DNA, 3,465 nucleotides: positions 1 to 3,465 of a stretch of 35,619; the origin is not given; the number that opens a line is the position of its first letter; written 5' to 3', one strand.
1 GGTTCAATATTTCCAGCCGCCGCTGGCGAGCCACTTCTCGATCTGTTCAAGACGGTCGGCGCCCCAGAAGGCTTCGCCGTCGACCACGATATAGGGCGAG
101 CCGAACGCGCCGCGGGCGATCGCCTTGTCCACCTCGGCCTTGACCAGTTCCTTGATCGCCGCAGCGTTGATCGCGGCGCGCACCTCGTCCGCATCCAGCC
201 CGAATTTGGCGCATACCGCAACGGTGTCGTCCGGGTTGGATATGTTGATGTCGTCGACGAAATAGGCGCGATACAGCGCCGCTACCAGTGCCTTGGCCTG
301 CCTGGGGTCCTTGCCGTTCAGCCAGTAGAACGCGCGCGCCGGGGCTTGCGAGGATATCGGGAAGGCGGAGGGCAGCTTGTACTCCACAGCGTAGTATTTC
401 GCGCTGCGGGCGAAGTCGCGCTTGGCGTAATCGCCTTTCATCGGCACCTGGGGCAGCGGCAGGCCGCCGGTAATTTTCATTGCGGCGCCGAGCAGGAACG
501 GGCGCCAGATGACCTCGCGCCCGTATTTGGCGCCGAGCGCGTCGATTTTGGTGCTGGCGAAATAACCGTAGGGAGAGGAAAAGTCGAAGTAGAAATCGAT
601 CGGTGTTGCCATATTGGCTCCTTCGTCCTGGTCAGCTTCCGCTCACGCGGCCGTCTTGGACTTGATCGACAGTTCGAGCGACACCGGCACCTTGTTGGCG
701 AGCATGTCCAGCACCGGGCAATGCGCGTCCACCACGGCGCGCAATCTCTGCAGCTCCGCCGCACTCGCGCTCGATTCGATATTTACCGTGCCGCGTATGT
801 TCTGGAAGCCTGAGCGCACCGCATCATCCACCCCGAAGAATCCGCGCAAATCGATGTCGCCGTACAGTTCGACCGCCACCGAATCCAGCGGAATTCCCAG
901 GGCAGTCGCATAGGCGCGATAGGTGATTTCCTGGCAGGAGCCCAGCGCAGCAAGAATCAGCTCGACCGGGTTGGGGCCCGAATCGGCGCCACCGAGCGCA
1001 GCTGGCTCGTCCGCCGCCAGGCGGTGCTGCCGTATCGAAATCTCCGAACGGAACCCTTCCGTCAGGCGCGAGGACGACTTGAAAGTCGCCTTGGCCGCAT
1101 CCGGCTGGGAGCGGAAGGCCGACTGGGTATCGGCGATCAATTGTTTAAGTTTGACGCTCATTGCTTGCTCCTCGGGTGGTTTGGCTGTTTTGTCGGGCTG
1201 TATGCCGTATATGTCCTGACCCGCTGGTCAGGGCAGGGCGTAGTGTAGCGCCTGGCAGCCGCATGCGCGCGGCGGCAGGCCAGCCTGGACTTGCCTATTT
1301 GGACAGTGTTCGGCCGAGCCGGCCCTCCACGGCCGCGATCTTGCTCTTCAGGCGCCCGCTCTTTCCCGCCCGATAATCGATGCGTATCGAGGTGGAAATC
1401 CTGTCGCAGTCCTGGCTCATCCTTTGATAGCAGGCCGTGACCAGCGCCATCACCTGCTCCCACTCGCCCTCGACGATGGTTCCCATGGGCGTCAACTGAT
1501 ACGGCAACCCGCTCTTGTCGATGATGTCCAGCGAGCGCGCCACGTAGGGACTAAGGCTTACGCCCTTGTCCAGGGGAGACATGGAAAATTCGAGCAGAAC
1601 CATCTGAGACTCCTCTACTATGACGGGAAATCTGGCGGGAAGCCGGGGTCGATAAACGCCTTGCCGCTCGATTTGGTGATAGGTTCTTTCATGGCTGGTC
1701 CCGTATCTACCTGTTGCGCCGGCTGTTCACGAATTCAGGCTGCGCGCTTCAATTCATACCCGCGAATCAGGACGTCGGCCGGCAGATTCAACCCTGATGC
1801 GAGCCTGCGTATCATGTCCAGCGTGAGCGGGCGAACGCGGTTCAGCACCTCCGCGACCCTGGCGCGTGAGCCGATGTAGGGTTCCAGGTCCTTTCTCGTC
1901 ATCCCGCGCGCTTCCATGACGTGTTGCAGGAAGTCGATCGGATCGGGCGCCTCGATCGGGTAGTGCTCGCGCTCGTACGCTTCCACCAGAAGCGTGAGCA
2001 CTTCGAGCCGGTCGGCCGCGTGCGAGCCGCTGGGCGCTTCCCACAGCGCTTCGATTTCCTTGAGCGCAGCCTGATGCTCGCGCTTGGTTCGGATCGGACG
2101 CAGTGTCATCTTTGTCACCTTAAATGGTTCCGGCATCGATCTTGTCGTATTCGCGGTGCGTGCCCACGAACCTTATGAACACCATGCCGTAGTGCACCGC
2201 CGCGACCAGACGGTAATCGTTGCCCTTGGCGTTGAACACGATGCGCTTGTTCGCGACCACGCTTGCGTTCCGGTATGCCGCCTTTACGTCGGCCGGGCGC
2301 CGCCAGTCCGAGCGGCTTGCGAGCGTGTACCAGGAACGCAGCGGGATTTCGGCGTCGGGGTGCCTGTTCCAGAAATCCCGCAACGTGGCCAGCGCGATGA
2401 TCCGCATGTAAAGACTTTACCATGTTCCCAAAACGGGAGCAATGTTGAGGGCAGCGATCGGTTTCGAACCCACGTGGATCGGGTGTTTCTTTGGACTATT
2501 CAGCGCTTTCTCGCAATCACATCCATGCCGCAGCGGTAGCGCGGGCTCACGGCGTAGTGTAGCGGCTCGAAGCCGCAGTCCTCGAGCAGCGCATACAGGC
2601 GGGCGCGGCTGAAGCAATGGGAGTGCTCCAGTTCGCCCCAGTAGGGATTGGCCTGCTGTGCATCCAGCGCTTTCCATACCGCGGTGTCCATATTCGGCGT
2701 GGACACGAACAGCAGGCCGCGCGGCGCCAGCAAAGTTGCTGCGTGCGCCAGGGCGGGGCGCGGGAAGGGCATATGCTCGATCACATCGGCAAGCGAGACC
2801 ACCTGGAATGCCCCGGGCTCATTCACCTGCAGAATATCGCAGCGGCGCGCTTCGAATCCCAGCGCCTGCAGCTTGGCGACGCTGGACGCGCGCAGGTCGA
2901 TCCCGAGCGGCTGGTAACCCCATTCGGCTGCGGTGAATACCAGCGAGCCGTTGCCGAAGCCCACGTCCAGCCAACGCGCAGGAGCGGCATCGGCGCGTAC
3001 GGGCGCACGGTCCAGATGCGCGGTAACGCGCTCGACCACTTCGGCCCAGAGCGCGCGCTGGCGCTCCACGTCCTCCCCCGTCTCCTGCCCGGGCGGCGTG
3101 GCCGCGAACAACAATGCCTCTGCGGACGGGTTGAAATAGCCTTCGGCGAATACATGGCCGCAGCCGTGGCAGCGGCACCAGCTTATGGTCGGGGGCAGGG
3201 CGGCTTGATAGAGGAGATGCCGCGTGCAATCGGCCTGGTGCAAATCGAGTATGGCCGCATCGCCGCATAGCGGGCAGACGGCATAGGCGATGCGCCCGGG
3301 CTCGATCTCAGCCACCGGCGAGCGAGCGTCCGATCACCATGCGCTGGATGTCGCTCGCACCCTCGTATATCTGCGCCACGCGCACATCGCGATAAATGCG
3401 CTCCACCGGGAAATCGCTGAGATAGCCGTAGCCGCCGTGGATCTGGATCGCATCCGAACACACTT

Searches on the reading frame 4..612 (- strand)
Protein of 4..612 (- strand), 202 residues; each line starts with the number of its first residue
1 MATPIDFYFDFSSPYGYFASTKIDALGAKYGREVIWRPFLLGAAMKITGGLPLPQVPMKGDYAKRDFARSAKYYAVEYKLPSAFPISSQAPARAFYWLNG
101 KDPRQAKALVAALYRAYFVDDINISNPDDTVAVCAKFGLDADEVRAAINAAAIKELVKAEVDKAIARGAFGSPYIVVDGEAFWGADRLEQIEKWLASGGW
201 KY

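Call 37: search_protein_families(library=pfam, proteins=[window:4-612:-], max_evalue=0.0001)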
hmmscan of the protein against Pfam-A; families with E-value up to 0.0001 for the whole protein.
window:4-612:- (202 aa): 1 family
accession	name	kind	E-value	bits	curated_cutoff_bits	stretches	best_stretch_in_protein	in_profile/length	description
PF01323.26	DSBA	-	1e-43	149.8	25.6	1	5-195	2-190/191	DSBA-like thioredoxin domain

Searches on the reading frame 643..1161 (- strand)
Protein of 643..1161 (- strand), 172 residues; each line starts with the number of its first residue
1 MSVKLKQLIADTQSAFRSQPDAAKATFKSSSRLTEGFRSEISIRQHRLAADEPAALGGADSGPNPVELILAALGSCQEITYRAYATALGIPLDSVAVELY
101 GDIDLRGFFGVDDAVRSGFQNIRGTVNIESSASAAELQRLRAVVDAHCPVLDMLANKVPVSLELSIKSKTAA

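Call 37: search_protein_families(library=pfam, proteins=[window:643-1161:-], max_evalue=0.0001)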
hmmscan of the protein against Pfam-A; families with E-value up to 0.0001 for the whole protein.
window:643-1161:- (172 aa): 1 family
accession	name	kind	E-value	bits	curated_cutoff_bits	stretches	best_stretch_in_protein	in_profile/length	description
PF02566.24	OsmC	-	2.6e-23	82.7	27.5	1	58-163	1-100/100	OsmC-like protein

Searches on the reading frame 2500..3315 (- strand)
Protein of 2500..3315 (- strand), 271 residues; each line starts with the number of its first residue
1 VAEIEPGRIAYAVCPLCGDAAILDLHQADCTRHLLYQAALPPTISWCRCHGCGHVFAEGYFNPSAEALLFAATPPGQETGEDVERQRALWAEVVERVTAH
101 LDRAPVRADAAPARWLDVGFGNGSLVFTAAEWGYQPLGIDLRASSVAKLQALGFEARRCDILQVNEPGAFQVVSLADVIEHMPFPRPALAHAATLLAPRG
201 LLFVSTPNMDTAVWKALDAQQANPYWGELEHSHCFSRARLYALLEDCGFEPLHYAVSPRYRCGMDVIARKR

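Call 37: search_protein_families(library=pfam, proteins=[window:2500-3315:-], max_evalue=0.0001)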
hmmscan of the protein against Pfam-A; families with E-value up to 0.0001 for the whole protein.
window:2500-3315:- (271 aa): 5 families
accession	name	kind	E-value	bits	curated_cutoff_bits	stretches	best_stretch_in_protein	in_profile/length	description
PF13489.12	Methyltransf_23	-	3.4e-20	72.9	27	1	99-253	11-163/164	Methyltransferase domain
PF08241.18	Methyltransf_11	-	1.6e-08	35.5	21.2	1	116-204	1-95/95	Methyltransferase domain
PF13847.12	Methyltransf_31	-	1e-07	32.2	27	1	114-233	6-130/145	Methyltransferase domain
PF08242.18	Methyltransf_12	-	1.2e-07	32.7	30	1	116-202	1-98/98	Methyltransferase domain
PF13649.12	Methyltransf_25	-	6.9e-07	30.3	27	1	116-200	2-97/97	Methyltransferase domain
